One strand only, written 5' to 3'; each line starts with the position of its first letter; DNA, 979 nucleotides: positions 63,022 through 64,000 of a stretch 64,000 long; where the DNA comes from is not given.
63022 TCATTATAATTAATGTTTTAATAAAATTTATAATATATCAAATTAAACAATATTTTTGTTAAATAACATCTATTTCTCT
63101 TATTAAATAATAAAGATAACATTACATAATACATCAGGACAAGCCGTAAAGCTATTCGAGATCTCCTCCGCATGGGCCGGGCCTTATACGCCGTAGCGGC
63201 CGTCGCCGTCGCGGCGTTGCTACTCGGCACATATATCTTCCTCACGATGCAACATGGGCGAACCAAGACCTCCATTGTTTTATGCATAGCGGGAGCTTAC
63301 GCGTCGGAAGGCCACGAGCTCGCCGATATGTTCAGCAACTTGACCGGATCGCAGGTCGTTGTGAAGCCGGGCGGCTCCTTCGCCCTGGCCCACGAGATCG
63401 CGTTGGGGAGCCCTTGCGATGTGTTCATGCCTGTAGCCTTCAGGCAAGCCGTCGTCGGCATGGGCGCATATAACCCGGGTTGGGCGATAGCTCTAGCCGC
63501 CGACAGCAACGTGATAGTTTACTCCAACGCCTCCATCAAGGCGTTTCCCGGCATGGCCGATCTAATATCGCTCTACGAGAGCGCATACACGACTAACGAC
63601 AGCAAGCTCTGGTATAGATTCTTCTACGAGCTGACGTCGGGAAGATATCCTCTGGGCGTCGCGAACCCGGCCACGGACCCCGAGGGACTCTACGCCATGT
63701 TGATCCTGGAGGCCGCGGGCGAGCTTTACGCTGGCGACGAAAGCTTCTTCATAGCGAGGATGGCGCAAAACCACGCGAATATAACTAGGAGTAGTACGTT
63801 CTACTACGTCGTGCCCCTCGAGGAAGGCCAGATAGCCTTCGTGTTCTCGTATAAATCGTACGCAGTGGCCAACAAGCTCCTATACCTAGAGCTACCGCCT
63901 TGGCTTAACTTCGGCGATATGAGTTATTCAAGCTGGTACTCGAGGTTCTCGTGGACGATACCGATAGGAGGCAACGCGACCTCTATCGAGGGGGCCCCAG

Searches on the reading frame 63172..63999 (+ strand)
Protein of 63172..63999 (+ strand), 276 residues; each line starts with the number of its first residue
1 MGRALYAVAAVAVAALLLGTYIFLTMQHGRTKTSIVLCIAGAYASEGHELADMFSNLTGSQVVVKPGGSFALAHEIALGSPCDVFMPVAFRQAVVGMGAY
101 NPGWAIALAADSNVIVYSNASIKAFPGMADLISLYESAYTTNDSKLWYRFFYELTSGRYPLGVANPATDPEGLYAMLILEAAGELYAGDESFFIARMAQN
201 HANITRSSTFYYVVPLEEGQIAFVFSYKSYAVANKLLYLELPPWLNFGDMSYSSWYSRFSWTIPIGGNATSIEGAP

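Call 46: search_protein_families(library=pfam, max_evalue=0.01, proteins=[window:63172-63999:+])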
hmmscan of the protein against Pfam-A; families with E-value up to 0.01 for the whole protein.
window:63172-63999:+ (276 aa): 1 family
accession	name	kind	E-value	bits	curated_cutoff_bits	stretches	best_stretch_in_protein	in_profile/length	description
PF13531.11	SBP_bac_11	-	6.3e-17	62.5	25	1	48-247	14-186/227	Bacterial extracellular solute-binding protein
